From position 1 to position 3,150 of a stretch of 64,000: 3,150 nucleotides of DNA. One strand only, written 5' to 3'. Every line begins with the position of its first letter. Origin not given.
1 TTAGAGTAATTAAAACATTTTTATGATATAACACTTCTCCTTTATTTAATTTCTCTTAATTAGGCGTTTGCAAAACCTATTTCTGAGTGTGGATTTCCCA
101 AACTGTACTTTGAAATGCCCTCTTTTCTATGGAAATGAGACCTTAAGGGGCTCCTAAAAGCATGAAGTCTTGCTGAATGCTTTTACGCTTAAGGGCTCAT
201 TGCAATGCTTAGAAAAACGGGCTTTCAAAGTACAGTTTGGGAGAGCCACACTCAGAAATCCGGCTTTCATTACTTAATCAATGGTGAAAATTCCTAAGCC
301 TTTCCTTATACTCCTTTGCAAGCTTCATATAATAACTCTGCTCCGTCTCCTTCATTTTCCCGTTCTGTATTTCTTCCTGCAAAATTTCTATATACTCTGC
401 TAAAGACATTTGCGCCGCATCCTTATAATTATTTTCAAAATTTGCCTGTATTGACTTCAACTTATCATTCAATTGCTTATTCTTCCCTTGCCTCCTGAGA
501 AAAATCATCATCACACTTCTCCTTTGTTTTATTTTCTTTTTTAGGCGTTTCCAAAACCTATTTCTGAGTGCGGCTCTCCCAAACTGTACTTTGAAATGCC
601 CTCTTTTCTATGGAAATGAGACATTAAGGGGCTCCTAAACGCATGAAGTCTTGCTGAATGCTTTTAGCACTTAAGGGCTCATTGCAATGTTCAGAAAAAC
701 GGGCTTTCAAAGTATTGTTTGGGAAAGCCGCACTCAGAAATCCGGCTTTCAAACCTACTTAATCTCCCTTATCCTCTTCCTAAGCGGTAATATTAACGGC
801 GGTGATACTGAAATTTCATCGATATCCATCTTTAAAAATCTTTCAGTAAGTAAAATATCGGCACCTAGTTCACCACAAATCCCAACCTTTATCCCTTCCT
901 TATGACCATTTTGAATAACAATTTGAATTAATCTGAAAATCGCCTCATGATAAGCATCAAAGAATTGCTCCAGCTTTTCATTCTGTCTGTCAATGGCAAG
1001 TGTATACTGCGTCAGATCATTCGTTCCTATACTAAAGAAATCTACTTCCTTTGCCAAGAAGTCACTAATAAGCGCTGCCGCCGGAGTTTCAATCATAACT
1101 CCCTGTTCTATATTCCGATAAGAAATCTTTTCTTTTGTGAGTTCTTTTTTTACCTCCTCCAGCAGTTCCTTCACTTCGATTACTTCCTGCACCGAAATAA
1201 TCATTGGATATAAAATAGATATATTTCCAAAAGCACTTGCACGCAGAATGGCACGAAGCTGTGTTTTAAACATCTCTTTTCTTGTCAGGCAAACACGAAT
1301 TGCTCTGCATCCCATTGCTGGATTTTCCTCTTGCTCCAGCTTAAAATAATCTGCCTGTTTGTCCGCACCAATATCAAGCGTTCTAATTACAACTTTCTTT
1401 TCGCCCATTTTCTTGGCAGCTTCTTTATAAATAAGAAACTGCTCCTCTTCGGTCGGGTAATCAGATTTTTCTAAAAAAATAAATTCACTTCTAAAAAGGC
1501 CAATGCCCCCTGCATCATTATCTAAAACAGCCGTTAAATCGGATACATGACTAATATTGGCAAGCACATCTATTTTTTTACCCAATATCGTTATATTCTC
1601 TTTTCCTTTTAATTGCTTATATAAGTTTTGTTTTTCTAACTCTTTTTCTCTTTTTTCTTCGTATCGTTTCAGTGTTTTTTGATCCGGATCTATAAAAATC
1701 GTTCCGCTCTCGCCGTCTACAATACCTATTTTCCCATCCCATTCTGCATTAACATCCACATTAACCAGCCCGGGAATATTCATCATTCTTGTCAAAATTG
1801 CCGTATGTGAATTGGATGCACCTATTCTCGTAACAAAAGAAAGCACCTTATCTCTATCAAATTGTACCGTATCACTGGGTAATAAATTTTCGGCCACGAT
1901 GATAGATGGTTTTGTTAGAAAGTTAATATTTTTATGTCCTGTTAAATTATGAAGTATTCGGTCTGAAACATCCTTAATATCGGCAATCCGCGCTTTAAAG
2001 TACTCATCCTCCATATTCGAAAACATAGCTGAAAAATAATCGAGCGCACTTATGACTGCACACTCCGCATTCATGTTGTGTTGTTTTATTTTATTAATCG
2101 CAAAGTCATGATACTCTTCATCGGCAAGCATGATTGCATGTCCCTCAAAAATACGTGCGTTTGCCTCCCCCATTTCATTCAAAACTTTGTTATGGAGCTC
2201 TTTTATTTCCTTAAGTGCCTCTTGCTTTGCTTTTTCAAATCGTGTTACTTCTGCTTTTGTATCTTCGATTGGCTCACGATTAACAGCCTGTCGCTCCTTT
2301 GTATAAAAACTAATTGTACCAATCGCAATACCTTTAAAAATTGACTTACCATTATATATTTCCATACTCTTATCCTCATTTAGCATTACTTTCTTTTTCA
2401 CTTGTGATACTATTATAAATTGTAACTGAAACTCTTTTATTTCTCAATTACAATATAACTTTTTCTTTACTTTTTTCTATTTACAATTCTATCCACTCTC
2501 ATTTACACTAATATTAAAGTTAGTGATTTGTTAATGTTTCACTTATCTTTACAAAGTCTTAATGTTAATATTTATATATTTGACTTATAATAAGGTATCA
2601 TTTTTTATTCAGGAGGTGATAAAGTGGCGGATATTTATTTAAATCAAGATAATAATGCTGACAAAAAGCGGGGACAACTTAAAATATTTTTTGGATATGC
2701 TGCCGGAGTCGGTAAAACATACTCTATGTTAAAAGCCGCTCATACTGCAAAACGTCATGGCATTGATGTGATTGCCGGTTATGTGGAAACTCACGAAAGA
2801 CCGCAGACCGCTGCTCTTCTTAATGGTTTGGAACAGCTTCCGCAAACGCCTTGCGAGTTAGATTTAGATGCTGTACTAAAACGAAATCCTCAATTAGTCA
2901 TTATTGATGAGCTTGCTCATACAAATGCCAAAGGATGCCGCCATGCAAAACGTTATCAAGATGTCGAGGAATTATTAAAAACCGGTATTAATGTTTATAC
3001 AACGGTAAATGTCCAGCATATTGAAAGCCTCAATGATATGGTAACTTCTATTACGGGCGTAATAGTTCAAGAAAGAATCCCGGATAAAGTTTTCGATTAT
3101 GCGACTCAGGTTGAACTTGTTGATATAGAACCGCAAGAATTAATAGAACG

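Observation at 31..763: Two copies of a ~250-nt repeat downstream of ptsI, each a ~180-nt hairpin, with a compensatory base-pair change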

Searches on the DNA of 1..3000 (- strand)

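Call 4: search_rna_families(source=window, start=1, end=3000, threshold=evalue, max_evalue=10, show_alignments=3)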
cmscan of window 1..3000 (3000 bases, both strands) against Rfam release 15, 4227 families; matches with E-value up to 10: 3.
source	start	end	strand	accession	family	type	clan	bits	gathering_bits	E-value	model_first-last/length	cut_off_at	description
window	94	245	+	RF03501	mir-3140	Gene; miRNA;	-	23.3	93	0.26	1-90/90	no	mir-3140 microRNA precursor family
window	371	428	-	RF00592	SNORD78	Gene; snRNA; snoRNA; CD-box;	CL00051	22.2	38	1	1-65/65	no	Small nucleolar RNA SNORD78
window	2409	2460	-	RF03884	mir-725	Gene; miRNA;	-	21.5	76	0.34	1-56/56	no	mir-725 microRNA precursor family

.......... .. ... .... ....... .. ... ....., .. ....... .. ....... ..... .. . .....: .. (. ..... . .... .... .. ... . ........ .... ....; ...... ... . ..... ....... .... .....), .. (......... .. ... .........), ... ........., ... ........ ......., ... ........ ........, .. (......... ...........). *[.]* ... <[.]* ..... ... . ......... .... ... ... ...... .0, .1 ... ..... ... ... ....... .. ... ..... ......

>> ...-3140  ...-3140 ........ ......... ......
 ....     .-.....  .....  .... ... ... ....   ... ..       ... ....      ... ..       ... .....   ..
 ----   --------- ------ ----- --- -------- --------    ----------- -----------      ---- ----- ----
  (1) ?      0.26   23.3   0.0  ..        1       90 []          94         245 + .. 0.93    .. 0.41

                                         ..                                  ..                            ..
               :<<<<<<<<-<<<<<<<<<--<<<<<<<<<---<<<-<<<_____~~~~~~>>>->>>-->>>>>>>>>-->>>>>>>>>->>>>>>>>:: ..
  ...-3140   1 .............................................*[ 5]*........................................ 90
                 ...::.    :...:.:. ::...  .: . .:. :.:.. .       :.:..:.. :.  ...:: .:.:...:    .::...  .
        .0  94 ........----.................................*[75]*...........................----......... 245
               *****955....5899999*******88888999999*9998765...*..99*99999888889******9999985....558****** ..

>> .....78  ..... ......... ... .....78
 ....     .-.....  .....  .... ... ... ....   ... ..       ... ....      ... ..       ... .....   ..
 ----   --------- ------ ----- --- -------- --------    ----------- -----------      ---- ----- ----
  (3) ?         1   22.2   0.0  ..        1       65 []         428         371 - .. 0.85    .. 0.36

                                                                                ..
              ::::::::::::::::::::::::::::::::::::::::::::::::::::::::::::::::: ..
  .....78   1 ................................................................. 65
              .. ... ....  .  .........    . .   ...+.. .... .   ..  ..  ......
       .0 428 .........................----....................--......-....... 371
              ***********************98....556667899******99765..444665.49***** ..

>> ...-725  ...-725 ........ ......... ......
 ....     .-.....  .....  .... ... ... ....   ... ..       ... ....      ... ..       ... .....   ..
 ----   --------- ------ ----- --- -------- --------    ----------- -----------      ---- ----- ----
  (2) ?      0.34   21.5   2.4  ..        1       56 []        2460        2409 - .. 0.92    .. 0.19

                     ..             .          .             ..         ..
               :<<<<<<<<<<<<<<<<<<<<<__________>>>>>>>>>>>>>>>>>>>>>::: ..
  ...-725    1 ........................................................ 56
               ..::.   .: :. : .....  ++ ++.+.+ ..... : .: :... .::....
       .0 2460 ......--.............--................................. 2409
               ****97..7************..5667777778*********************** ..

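Call 34: search_dna_similar(query=window:20-290:-, collection=phages, mode=distant, max_evalue=0.01)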
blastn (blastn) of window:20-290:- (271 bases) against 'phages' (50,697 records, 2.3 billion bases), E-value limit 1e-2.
No match.

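Call 35: search_dna_similar(query=window:20-290:-, collection=plasmids, mode=distant, max_evalue=0.01)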
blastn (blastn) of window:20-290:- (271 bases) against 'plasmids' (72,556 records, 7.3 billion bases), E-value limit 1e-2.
No match.

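Call 61: build_rna_model(alignment_id=A3, structure=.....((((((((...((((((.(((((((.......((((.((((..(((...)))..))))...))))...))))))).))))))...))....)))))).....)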
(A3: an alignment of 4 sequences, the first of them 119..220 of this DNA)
Model R1 built from alignment A3 (4 sequences, 107 columns); structure: as given.
model positions 98; base pairs 31; branch points 0; effective number of sequences 1.05; information 0.589 bits per position. Calibrated on 0.2 Mb of random sequence (short: E-values are rough).
structure used (alignment columns):
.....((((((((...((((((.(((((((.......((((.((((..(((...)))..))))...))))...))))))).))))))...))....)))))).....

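Call 63: search_with_rna_model(model_id=R1, sources=[window, L031, L033, L034, L035, L042, L045, L047, L053, L054, L055, L056, L057, L058, L059, L060, L061, L062, L063, L064, L065, L066, L067, L068, L069, L070, L071, L072, L073, L074, L075, L076, L077, L078, L079, L080, L081, L082, L083, L084, L085, L086, L087, L088, L089, L090, L091, L092, L093, L094, L095, L096, L097, L098, L099, L100, L101, L102, L103, L104, L105, L106, L107, L108, L109, L110, L111, L112, L113, L114, L115, L116, L117, L118, L119, L120, L121, L122], max_evalue=10)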
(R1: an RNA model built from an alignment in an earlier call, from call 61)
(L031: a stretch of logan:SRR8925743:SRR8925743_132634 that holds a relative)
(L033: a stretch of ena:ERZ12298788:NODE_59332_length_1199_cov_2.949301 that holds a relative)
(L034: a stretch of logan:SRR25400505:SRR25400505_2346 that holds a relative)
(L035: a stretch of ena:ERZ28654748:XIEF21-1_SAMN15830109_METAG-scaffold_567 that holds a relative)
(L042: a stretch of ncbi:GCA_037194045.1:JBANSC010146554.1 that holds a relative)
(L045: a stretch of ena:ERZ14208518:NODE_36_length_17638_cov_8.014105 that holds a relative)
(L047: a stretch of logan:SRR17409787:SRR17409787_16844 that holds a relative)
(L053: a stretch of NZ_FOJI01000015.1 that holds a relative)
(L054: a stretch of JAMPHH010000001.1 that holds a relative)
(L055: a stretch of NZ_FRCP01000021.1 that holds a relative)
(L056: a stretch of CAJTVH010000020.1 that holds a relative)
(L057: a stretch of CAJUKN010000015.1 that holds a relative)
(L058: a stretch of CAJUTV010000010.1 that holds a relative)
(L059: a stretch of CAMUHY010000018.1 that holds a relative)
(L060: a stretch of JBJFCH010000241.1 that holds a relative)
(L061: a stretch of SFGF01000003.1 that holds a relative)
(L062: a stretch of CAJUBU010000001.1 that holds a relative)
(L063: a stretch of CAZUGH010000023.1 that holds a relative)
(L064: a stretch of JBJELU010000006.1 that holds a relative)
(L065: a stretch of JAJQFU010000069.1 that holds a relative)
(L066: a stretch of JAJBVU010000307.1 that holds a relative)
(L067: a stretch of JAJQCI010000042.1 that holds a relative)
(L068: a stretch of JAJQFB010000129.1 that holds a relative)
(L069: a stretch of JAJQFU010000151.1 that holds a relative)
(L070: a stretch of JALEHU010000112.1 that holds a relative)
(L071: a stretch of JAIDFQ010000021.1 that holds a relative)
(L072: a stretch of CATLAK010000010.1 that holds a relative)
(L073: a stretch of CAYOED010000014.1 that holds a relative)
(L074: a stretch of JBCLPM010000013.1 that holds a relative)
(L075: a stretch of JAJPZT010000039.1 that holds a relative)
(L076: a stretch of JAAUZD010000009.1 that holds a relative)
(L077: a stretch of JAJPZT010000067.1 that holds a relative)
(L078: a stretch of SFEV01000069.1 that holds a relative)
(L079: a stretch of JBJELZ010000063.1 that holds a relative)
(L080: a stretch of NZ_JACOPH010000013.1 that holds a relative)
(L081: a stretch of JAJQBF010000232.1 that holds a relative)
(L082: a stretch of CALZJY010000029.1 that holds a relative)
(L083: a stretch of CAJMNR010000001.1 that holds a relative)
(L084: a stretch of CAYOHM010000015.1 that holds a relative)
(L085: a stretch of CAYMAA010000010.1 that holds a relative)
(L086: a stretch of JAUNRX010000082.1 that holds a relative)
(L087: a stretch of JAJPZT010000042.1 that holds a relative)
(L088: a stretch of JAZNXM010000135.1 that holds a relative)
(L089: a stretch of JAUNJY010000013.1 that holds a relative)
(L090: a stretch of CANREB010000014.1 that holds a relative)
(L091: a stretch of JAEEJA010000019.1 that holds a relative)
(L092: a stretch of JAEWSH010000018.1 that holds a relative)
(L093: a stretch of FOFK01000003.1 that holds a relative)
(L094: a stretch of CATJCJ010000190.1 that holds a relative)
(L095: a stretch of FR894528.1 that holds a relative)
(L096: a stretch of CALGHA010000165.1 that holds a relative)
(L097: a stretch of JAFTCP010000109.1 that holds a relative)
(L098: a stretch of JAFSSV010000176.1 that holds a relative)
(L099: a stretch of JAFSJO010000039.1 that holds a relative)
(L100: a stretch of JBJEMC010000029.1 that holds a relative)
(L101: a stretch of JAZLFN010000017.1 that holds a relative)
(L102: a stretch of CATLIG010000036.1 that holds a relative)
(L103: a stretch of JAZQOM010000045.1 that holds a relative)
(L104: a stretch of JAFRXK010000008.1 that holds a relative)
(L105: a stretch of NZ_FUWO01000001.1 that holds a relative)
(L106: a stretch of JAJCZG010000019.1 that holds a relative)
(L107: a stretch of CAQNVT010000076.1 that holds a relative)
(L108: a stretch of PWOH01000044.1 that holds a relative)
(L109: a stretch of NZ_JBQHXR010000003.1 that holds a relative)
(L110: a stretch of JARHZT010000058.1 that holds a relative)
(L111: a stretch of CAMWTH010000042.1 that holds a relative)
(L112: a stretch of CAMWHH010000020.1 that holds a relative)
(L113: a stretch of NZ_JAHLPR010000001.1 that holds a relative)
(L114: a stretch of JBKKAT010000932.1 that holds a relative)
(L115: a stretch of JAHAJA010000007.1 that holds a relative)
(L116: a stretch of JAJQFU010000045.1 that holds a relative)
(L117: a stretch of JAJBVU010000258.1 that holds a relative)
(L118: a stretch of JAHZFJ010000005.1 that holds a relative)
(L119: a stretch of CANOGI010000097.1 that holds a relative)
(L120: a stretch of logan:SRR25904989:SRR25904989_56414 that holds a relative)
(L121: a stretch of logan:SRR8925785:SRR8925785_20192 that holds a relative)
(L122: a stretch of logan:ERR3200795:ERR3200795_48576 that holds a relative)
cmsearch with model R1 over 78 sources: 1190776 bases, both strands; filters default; matches with E-value up to 10: 7.
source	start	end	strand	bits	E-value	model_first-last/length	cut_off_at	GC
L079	14430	14527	-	107.1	2.5e-25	1-98/98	no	0.46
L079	11841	11938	+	103.6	2.3e-24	1-98/98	no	0.46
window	599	702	+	93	1.7e-21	1-98/98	no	0.42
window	118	220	+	90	1.2e-20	1-98/98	no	0.43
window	121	219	-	22.9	0.027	1-98/98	no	0.4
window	602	701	-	16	2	1-98/98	no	0.4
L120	11685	11710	-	13.7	8.6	73-98/98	5'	0.42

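Call 68: search_dna_similar(query=L079:11775-12005:+, collection=plasmids, mode=distant, max_evalue=0.01)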
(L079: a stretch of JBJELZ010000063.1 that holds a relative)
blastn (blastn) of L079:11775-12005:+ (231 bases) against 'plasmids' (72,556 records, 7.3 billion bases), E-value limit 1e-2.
No match.

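Call 69: search_dna_similar(query=L079:11775-12005:+, collection=phages, mode=distant, max_evalue=0.01)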
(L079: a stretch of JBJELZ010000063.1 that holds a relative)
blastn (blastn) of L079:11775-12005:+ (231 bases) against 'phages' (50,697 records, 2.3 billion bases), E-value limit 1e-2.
Records with a match: 1; places in all: 1; records where one place covers at least 80% of the query: 0.
Best place of each record, by identity: 80-90% 1.
By first word of the organism name: Bacteriophage 1.
By host as written in the record: - 1.
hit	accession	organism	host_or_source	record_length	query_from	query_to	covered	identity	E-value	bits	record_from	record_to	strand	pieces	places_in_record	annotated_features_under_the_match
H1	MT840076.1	Bacteriophage sp.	human fecal samples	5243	79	129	22%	82.7%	4e-4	51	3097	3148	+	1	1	record has no annotation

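Call 70: search_with_rna_model(model_id=R1, sources=[L123, L124, L125, L126, L127, L128, L129, L130, L131, L132, L133, L134, L135, L136, L137, L138, L139, L140], max_evalue=10, show_alignments=4)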
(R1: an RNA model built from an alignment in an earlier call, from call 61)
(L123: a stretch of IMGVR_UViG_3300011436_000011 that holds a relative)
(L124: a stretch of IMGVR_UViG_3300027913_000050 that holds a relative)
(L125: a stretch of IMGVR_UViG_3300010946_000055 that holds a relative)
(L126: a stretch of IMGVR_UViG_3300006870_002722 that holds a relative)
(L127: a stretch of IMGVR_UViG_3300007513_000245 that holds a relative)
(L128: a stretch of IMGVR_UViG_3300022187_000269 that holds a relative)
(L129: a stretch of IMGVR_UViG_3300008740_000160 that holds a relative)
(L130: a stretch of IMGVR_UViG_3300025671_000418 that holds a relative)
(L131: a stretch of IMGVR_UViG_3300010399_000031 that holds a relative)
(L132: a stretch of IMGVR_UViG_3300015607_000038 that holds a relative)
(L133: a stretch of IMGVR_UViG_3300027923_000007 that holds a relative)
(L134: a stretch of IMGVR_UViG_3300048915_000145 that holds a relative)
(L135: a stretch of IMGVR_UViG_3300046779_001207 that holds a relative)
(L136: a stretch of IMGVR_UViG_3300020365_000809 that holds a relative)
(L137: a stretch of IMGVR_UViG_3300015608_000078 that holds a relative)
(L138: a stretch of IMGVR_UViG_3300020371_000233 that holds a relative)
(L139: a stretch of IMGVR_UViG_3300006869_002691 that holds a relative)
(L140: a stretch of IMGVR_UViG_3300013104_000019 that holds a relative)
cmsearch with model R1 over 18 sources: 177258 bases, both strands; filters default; matches with E-value up to 10: 0.
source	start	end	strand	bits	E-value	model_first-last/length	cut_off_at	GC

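Call 71: get_annotated_region(hit=H1, flank=3000)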
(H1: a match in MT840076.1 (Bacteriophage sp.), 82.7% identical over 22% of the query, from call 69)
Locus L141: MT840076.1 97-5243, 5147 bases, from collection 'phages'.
description: UNVERIFIED: Bacteriophage sp. clone scaffold_28397 genomic sequence.
organism: Bacteriophage sp. (NCBI taxid 38018)
taxonomy: Viruses
host: -; source: human fecal samples; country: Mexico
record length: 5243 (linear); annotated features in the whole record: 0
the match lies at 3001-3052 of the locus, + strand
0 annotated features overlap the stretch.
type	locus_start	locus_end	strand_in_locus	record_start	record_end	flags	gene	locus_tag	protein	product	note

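Call 72: search_with_rna_model(model_id=R1, source=L141, max_evalue=10, filters=off, show_alignments=2)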
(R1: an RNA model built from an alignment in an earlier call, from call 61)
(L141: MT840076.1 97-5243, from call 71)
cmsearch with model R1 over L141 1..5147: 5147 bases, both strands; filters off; matches with E-value up to 10: 9.
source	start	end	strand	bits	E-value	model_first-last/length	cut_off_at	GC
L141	2989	3085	+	51.8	1.4e-12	1-98/98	no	0.41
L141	88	142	+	7.6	1.8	1-98/98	no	0.31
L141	4350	4379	+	7.5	1.8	1-98/98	no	0.33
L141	1254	1343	+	7.3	2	1-98/98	no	0.32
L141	2989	3076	-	7.2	2.3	1-98/98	no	0.39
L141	3947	3980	+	5.8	5.4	1-98/98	no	0.24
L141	1113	1218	-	4.9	9.7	1-98/98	no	0.36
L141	1682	1744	+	4.8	9.8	1-98/98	no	0.38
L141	2458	2505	-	4.8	10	1-98/98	no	0.46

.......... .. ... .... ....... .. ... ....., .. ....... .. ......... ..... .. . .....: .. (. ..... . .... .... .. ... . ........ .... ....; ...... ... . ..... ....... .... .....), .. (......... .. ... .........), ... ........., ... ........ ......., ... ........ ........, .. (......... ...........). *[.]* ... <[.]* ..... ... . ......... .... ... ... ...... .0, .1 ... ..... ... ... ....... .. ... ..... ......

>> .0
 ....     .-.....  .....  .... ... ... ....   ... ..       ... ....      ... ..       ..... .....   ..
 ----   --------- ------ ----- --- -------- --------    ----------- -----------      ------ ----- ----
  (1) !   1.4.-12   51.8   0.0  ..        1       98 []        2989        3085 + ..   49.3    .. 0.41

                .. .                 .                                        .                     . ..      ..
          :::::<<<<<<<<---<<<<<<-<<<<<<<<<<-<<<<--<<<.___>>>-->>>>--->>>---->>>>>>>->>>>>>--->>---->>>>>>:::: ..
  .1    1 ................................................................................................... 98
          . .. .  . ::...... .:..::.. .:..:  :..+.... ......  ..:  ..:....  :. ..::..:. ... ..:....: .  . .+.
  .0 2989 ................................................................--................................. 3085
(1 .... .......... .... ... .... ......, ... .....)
